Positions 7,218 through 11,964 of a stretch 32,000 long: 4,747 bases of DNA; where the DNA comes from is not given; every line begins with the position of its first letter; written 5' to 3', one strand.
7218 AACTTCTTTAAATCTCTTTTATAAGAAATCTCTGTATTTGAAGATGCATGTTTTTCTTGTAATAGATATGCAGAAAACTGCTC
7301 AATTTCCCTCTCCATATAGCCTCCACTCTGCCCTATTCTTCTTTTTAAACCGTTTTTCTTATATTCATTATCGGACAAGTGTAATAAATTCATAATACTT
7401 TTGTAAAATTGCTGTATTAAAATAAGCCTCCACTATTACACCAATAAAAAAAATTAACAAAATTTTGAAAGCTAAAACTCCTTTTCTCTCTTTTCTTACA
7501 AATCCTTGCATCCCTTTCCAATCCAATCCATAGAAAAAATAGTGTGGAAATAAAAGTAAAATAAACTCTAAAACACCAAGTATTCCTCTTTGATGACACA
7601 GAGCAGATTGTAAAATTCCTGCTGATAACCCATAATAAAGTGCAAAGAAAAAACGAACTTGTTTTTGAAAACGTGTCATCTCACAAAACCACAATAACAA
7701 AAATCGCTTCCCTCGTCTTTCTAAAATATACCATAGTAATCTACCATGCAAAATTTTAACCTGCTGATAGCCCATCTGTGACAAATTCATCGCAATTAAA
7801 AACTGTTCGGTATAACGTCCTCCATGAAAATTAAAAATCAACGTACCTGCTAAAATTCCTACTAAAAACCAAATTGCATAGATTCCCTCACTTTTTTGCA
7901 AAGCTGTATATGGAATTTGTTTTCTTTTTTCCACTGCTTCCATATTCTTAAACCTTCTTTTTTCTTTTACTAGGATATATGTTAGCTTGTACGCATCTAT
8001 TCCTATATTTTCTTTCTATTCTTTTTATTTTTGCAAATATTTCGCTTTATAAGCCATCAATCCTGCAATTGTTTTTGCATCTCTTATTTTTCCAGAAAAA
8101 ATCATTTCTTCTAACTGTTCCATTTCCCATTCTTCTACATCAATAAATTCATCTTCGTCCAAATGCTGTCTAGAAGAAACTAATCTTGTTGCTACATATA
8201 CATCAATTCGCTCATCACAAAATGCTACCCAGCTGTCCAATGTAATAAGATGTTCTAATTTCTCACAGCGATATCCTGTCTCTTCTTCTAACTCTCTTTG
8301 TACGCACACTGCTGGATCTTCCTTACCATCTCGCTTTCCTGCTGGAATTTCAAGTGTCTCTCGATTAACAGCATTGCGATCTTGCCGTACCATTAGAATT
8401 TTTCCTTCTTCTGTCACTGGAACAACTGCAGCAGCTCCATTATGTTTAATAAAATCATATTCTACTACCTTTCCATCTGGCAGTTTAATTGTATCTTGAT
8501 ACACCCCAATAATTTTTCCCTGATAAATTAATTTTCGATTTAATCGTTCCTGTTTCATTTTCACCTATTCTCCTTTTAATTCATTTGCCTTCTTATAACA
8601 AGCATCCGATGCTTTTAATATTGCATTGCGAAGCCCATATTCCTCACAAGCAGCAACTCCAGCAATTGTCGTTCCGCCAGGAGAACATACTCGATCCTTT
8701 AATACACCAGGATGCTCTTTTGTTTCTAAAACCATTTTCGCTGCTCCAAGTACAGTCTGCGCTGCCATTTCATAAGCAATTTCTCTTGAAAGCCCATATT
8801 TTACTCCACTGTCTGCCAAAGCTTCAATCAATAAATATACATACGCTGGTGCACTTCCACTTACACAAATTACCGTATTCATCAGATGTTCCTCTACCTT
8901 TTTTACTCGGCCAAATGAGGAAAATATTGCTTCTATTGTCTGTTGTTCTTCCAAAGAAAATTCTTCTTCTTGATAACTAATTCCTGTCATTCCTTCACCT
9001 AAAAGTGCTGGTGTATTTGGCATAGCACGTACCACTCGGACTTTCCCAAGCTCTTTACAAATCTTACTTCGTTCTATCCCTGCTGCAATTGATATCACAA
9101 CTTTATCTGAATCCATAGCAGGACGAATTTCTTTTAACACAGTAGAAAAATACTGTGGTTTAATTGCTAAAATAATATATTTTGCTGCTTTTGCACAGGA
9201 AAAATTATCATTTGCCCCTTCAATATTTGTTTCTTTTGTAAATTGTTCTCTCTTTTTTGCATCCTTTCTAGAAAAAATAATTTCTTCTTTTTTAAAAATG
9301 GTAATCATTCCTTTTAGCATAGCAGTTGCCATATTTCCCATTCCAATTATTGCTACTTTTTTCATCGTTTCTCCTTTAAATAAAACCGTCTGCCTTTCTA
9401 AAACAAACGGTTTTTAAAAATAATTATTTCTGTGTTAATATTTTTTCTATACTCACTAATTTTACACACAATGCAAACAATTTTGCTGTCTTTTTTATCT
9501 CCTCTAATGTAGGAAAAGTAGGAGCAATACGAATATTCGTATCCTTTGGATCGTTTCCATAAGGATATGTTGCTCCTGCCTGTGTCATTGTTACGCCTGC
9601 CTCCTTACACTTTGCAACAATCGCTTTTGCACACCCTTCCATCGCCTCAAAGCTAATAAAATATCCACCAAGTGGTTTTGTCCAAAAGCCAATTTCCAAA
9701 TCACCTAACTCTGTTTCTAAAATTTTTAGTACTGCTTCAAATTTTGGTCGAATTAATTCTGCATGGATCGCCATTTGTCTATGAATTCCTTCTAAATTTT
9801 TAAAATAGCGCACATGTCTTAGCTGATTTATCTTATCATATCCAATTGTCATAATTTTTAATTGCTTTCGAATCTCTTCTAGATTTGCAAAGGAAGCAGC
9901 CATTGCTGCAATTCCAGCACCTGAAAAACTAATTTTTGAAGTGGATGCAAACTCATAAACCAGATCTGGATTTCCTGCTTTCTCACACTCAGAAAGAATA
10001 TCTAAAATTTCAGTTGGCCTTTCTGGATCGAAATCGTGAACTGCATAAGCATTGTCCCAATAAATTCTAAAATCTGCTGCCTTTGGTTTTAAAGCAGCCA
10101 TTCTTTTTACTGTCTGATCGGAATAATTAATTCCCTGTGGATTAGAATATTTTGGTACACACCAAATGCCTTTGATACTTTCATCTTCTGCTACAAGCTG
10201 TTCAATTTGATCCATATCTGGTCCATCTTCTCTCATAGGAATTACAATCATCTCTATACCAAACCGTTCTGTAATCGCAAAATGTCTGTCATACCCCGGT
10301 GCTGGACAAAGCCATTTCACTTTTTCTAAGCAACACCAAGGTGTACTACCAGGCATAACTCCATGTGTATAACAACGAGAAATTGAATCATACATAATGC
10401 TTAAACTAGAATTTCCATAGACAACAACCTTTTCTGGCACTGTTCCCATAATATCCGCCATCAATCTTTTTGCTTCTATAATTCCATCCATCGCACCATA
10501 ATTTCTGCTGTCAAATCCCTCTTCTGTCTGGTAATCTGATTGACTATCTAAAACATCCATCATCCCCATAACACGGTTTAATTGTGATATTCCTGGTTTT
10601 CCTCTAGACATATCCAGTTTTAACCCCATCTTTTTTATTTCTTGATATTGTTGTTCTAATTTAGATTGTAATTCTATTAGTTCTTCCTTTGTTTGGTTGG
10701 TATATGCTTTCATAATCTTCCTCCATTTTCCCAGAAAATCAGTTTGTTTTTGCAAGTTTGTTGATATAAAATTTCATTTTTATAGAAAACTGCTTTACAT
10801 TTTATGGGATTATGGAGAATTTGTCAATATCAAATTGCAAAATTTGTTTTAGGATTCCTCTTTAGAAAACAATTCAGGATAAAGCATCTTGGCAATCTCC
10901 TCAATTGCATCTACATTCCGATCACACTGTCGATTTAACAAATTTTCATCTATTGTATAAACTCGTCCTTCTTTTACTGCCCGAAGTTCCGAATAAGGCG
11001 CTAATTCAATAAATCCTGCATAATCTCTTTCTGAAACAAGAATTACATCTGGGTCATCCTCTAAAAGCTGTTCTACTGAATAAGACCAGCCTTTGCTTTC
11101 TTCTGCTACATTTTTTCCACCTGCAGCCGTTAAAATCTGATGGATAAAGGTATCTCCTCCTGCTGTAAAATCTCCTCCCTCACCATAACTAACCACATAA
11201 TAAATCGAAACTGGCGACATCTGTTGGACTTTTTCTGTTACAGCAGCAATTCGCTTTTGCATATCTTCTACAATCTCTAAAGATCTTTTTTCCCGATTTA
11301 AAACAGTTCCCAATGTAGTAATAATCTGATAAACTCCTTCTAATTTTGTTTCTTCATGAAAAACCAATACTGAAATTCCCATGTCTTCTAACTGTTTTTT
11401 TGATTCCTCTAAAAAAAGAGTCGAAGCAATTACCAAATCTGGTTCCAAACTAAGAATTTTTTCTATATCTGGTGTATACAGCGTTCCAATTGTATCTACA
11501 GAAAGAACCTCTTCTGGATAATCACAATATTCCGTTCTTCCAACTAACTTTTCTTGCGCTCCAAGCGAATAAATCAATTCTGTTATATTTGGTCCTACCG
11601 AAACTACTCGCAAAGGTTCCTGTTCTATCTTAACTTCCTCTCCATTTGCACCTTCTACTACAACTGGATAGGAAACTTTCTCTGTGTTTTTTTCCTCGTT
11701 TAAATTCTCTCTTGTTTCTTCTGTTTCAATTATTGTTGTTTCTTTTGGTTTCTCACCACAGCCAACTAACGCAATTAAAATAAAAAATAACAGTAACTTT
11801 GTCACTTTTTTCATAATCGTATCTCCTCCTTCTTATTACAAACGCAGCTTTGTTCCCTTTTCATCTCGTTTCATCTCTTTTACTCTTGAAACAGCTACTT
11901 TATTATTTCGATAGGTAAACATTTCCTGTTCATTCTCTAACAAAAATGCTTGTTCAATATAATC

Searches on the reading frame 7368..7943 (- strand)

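Call 13: search_protein_families(library=pfam, proteins=[window:7368-7943:-], max_evalue=0.001)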
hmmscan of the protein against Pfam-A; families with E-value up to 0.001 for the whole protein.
window:7368-7943:- (191 aa): 0 families

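Call 42: search_protein_families(library=pfam, proteins=[window:7368-7943:-], max_evalue=5)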
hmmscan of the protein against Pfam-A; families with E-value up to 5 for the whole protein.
window:7368-7943:- (191 aa): 2 families
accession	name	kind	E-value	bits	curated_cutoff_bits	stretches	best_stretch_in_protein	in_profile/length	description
PF01944.22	SpoIIM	-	0.0016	18.8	26.9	1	23-138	2-108/163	Stage II sporulation protein M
PF09313.17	DUF1971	-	0.069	13.6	23.1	0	59-79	26-46/80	Domain of unknown function (DUF1971)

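Call 77: search_protein_families(library=ncbifam, proteins=[window:7368-7943:-], max_evalue=0.00001)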
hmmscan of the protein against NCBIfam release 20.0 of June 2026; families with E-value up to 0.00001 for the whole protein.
window:7368-7943:- (191 aa): 0 families

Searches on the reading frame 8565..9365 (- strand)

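Call 13: search_protein_families(library=pfam, proteins=[window:8565-9365:-], max_evalue=0.001)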
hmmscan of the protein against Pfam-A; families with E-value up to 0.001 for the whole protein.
window:8565-9365:- (266 aa): 6 families
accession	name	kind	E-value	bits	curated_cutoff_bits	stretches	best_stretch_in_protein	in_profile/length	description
PF14748.11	P5CR_dimer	-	1.3e-40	138.3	25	1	159-263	1-105/105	Pyrroline-5-carboxylate reductase dimerisation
PF03807.23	F420_oxidored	-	5.8e-17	62.5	21.6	1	3-96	1-94/94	NADP oxidoreductase coenzyme F420-dependent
PF01210.29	NAD_Gly3P_dh_N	-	2e-05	25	23.1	1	27-101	36-110/158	NAD-dependent glycerol-3-phosphate dehydrogenase N-terminus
PF03446.21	NAD_binding_2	-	0.00023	21.7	21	1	3-93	1-92/161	NAD binding domain of 6-phosphogluconate dehydrogenase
PF02153.23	PDH_N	-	0.00076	19.5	26.5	0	37-133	21-116/154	Prephenate dehydrogenase, nucleotide-binding domain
PF02558.23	ApbA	-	0.00093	19.3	22.2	0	24-113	36-120/150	Ketopantoate reductase PanE/ApbA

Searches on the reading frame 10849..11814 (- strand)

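Call 13: search_protein_families(library=pfam, proteins=[window:10849-11814:-], max_evalue=0.001)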
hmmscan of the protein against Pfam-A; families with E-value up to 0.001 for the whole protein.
window:10849-11814:- (321 aa): 1 family
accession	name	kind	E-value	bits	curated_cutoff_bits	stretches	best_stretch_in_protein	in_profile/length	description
PF01497.23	Peripla_BP_2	-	2.5e-37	129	27.5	1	70-291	1-234/235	Periplasmic binding protein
